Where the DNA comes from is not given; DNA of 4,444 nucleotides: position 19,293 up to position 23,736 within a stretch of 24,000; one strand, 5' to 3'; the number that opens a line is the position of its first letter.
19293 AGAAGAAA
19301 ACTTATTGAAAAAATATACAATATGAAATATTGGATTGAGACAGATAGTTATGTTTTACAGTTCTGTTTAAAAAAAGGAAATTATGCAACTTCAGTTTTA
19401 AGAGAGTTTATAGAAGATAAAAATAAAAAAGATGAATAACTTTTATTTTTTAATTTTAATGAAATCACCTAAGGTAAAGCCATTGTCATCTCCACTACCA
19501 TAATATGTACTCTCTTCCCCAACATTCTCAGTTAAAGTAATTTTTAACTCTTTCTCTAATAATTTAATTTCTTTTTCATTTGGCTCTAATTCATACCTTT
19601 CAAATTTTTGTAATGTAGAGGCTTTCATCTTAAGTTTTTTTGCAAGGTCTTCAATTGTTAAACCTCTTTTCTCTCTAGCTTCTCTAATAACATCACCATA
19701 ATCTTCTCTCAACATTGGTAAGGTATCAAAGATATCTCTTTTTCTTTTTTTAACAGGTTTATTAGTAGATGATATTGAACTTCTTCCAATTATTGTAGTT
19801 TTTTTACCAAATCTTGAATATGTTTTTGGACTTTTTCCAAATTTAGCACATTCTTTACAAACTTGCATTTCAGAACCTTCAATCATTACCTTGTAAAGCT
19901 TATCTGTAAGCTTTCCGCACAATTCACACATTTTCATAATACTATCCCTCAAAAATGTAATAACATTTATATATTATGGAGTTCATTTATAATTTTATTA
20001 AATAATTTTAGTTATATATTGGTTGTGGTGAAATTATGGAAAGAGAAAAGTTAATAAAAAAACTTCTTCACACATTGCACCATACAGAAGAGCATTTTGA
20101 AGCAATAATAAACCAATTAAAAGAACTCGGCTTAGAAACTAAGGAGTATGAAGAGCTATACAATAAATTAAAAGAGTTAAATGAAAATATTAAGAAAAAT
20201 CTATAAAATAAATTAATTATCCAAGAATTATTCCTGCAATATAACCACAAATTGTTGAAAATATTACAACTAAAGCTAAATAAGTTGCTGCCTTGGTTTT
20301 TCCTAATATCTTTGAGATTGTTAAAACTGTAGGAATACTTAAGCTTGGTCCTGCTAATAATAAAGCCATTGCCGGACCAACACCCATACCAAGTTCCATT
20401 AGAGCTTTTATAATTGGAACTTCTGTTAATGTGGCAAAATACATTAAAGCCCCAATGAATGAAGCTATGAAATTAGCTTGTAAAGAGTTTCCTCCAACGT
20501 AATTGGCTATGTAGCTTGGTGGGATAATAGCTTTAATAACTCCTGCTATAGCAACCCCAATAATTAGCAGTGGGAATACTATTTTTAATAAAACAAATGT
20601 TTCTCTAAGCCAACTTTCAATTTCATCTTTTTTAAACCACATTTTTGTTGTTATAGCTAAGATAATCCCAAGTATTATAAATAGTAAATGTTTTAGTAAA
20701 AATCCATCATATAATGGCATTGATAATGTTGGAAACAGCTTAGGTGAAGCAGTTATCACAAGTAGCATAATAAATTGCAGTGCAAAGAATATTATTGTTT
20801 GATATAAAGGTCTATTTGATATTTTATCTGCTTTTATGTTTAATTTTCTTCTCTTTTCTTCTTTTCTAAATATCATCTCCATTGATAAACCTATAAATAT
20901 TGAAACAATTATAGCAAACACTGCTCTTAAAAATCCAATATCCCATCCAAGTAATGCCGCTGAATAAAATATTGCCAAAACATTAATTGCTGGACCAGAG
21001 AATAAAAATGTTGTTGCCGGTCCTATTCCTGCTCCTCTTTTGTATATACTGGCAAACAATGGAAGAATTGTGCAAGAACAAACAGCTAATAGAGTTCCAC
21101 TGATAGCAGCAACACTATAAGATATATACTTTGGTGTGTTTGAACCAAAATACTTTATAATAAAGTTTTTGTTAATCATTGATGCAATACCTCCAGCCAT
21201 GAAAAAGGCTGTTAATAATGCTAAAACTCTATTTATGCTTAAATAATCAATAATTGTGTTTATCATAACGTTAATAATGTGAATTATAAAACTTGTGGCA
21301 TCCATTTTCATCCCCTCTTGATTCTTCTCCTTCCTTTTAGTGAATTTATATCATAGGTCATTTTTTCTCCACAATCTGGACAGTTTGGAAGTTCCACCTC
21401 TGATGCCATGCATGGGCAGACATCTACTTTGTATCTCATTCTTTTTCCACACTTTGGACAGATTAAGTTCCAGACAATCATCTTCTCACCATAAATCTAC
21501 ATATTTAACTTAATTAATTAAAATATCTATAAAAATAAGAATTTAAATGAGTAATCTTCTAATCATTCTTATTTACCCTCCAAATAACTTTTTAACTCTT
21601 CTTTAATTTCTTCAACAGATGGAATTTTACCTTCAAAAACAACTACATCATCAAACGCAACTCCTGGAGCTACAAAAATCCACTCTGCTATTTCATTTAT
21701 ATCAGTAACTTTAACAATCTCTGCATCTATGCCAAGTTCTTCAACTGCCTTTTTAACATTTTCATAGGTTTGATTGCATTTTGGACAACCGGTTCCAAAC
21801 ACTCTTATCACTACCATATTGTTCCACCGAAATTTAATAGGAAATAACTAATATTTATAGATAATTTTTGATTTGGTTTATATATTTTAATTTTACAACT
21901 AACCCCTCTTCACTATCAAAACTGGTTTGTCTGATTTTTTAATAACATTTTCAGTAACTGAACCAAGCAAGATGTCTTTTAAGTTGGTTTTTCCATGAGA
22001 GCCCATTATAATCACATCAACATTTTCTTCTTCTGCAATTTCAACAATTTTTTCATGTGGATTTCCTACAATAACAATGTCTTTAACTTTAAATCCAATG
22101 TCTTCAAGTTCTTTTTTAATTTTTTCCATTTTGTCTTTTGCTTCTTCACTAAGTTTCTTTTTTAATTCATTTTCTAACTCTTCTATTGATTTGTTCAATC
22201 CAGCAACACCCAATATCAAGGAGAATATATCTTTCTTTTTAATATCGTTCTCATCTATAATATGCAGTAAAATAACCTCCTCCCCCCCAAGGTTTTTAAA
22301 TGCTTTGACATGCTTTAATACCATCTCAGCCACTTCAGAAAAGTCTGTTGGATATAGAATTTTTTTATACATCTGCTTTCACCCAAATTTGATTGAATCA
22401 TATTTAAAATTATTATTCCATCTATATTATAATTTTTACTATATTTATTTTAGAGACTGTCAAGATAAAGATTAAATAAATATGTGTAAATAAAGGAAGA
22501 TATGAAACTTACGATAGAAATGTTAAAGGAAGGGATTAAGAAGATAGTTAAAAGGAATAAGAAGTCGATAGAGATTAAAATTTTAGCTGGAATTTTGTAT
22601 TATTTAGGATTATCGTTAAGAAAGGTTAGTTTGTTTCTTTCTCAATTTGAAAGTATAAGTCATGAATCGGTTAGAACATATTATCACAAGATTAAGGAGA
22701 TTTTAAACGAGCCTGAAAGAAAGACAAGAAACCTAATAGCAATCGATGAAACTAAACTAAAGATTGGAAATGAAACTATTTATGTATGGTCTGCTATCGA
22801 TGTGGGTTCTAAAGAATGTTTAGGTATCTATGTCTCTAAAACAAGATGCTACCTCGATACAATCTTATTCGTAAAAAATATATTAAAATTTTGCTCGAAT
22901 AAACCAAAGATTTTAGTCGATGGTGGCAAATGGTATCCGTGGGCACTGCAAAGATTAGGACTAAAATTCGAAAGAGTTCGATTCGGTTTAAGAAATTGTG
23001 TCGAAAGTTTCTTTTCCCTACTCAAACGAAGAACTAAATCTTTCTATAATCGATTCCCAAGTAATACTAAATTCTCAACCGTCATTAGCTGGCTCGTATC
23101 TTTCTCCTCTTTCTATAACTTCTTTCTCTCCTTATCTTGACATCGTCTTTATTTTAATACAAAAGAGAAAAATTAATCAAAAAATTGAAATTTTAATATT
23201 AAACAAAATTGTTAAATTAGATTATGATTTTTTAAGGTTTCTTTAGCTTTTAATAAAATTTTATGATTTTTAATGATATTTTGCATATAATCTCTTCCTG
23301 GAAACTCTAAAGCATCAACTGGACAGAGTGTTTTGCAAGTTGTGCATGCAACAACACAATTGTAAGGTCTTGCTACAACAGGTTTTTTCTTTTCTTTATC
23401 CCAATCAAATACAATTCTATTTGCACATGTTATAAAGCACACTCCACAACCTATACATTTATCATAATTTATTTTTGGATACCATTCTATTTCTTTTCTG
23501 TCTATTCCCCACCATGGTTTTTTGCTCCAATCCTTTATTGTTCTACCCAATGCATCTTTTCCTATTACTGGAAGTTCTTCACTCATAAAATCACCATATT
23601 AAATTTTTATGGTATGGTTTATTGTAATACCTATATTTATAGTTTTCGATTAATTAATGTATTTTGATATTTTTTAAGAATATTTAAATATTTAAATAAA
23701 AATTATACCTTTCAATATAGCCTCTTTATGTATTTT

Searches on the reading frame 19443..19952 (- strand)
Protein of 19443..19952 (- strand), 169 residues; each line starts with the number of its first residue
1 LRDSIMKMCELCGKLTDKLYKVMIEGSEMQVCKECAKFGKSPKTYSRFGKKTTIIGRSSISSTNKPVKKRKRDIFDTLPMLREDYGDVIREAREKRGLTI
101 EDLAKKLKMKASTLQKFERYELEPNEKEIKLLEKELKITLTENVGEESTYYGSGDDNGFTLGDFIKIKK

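Call 84: search_protein_families(library=pfam, proteins=[window:19443-19952:-], max_evalue=0.0001)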
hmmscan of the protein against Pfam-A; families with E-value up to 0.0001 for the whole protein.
window:19443-19952:- (169 aa): 4 families
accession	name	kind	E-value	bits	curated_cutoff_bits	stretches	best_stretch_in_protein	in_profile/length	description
PF01381.28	HTH_3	-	7.7e-12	45.5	23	1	89-142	1-54/55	Helix-turn-helix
PF24250.1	HVO_2718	-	3e-10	40.5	30.3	1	8-54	17-63/173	Transcription regulator HVO_2718-like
PF13413.12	HTH_25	-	6.6e-07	29.5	24.6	1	89-120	2-33/62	Helix-turn-helix domain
PF13560.12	HTH_31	-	1e-06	29.4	27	1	85-119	2-36/64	Helix-turn-helix domain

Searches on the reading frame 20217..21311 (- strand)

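Call 84: search_protein_families(library=pfam, proteins=[window:20217-21311:-], max_evalue=0.0001)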
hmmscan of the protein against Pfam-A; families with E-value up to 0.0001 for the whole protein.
window:20217-21311:- (364 aa): 1 family
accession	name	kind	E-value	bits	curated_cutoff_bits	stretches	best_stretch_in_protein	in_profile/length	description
PF03773.19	ArsP_1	-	9.6e-94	314.3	32.3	1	16-360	4-293/294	Predicted permease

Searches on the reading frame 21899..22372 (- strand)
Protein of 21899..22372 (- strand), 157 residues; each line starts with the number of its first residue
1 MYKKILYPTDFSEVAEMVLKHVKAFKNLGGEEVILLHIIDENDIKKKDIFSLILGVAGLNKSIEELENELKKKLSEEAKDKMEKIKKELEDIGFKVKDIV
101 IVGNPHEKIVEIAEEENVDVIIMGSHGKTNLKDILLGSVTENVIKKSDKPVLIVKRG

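Call 84: search_protein_families(library=pfam, proteins=[window:21899-22372:-], max_evalue=0.0001)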
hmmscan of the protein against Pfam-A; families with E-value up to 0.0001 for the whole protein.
window:21899-22372:- (157 aa): 1 family
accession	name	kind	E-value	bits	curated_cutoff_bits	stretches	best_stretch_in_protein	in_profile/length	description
PF00582.32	Usp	-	4.3e-34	118.5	24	1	1-155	1-141/141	Universal stress protein family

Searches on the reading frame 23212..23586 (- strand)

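Call 84: search_protein_families(library=pfam, proteins=[window:23212-23586:-], max_evalue=0.0001)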
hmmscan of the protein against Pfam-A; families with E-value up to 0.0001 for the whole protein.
window:23212-23586:- (124 aa): 6 families
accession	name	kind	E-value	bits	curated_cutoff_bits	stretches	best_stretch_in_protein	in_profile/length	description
PF14697.11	Fer4_21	-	6.1e-08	33.1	35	1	38-94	2-58/59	4Fe-4S dicluster domain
PF12838.12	Fer4_7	-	3.1e-06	28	27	1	43-92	1-52/52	4Fe-4S dicluster domain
PF12837.12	Fer4_6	-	7.6e-06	26.1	25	1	37-55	2-20/24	4Fe-4S binding domain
PF12797.12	Fer4_2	-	1.4e-05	25.2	24.5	1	35-54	1-20/22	4Fe-4S binding domain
PF00037.32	Fer4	-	3.6e-05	23.8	21.1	0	37-54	1-18/24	4Fe-4S binding domain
PF13237.11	Fer4_10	-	7.6e-05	23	25.5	0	37-89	2-53/53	4Fe-4S dicluster domain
